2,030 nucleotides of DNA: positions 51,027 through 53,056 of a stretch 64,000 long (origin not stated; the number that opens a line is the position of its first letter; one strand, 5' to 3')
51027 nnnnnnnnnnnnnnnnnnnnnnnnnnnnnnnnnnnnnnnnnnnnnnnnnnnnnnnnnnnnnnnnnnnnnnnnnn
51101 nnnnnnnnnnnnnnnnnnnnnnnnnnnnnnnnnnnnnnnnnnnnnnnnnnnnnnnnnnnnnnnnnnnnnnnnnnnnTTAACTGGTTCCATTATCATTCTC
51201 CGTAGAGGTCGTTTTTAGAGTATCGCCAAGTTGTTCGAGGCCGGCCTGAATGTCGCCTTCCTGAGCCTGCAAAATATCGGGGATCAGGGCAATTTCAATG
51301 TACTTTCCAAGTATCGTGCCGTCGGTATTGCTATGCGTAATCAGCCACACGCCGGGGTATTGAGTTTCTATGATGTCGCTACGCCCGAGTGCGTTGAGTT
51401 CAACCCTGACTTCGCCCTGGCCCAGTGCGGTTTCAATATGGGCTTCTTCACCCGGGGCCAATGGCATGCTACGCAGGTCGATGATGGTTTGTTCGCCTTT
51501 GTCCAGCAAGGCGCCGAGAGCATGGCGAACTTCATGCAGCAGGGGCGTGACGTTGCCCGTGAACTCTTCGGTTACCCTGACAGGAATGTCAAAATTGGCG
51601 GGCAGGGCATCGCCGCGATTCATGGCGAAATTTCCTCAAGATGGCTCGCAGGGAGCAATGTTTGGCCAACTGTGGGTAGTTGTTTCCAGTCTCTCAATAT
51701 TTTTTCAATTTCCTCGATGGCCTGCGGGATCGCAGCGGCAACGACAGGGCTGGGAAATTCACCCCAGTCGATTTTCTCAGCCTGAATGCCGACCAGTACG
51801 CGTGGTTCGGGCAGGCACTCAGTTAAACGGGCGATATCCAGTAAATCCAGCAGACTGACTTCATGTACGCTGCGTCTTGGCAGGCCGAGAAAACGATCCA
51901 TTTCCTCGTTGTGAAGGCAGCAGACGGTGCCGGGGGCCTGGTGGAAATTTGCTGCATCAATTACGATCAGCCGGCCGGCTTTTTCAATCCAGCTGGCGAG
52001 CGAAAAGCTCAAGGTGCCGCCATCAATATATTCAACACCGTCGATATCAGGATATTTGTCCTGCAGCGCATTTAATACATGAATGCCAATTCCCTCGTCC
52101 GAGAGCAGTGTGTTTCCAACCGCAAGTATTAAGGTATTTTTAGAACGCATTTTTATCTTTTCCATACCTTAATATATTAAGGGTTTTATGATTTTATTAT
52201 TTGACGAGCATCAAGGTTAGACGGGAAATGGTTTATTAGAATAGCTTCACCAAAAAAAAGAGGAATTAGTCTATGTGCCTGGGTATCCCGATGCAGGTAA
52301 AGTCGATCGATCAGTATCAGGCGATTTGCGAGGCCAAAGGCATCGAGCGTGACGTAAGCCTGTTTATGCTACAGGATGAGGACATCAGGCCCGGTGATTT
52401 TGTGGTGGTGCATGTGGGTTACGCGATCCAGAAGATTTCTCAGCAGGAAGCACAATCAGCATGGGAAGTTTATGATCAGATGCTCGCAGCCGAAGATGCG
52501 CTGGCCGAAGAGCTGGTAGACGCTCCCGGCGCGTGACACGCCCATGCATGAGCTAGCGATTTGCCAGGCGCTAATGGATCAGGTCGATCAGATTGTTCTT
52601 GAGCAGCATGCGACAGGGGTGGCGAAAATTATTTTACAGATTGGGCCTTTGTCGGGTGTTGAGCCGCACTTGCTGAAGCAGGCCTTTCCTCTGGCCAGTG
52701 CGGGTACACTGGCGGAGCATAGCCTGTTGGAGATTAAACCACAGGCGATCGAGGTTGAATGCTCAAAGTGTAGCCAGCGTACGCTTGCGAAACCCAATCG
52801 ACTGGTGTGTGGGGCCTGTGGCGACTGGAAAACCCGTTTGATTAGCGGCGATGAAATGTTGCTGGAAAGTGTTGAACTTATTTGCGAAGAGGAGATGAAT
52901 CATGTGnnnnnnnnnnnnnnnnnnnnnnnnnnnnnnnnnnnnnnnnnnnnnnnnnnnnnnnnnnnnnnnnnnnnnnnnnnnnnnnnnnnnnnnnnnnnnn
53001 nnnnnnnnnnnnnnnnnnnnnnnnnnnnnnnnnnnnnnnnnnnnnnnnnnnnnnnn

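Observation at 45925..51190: Isp-type [NiFe] hydrogenase operon with an extra, translationally coupled 154-aa ORF between isp2 and hynL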

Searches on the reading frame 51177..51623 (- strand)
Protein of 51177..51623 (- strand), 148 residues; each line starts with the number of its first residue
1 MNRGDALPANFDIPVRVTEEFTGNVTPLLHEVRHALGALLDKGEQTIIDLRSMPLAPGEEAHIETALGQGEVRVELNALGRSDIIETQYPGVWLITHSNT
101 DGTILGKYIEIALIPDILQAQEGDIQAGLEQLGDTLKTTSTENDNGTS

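Call 4: search_protein_families(library=pfam, proteins=[window:51177-51623:-], max_evalue=0.1)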
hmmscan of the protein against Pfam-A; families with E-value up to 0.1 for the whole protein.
window:51177-51623:- (148 aa): 2 families
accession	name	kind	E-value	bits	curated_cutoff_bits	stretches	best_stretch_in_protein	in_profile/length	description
PF04809.18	HupH_C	-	3.1e-28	98.4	23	1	24-137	3-116/118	HupH hydrogenase expression protein, C-terminal conserved region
PF22741.1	PTP-NADK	-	0.062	13.1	27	1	39-74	44-79/163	DSP-PTPase phosphatase fused to NAD+ Kinase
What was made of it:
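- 51177..51623 (-): hupH: a HupH_C-domain hydrogenase expression protein, overlapping the hynS start. Pfam HupH_C 3.1e-28 (call 4)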

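Call 5: search_protein_families(library=ncbifam, proteins=[window:51177-51623:-], max_evalue=0.1)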
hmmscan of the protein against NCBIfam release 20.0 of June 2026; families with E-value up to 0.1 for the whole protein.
window:51177-51623:- (148 aa): 0 families

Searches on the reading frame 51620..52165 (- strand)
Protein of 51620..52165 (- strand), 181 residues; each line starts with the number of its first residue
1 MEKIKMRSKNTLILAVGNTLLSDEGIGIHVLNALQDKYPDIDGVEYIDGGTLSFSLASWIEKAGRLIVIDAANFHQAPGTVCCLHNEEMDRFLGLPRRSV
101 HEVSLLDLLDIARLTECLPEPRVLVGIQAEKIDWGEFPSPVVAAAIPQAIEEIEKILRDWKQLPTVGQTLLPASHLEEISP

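Call 4: search_protein_families(library=pfam, proteins=[window:51620-52165:-], max_evalue=0.1)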
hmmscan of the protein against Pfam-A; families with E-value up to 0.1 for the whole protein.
window:51620-52165:- (181 aa): 2 families
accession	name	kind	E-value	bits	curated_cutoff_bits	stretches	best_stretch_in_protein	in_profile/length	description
PF01750.23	HycI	-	9.4e-21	74.4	23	1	28-155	1-129/130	Hydrogenase maturation protease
PF21175.2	RecR_C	-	0.058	13.3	22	0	44-56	8-20/24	RecR, C-terminal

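Call 5: search_protein_families(library=ncbifam, proteins=[window:51620-52165:-], max_evalue=0.1)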
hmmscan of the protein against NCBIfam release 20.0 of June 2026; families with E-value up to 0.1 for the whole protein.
window:51620-52165:- (181 aa): 7 families
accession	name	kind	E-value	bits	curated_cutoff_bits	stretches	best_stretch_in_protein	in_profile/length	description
TIGR00072.1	hydrog_prot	superfamily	5.9e-38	130.1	47.45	1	12-157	1-145/145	hydrogenase maturation protease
TIGR00140.1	hupD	subfamily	6e-33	113.9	151.8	1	12-160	2-150/151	HyaD/HybD family hydrogenase maturation endopeptidase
NF007777.0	PRK10466.1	equivalog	3.6e-26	91.9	190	1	10-159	2-151/164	HyaD/HybD family hydrogenase maturation endopeptidase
NF007616.0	PRK10264.1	equivalog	4.6e-20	72.1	261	1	7-165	2-161/195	hydrogenase 1 maturation protease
NF045519.1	NiFeSe_H2_mat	exception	7.8e-20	71.2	190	1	10-158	2-148/152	NiFeSe hydrogenase maturation protease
TIGR00130.1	frhD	equivalog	1.4e-13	51.2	134.95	1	9-158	3-152/153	coenzyme F420-reducing hydrogenase, FrhD protein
TIGR00142.1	hycI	equivalog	4.9e-12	45.8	119.1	1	12-159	2-144/146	hydrogenase maturation peptidase HycI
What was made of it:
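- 51620..52165 (-): hynD: a HyaD/HybD-type endopeptidase specific for the large subunit, and the first gene of the operon. Pfam HycI 9.4e-21; TIGR00072 5.9e-38 (calls 4, 5)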

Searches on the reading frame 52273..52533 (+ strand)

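Call 85: search_protein_families(library=pfam, proteins=[window:52273-52533:+], max_evalue=0.00001)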
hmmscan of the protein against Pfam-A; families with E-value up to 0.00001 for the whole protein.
window:52273-52533:+ (87 aa): 1 family
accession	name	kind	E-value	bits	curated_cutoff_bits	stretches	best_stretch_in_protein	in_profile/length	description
PF01455.23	HupF_HypC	-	3.2e-24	85.3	28.5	1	1-66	1-64/65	HupF/HypC family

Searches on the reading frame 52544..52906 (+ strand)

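Call 85: search_protein_families(library=pfam, proteins=[window:52544-52906:+], max_evalue=0.00001)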
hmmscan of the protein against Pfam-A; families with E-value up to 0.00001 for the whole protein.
window:52544-52906:+ (121 aa): 1 family
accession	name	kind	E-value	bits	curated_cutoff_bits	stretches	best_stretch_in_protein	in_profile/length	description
PF01155.25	HypA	-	1.1e-27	96.7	28.9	1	1-111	1-111/112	Hydrogenase/urease nickel incorporation, metallochaperone, hypA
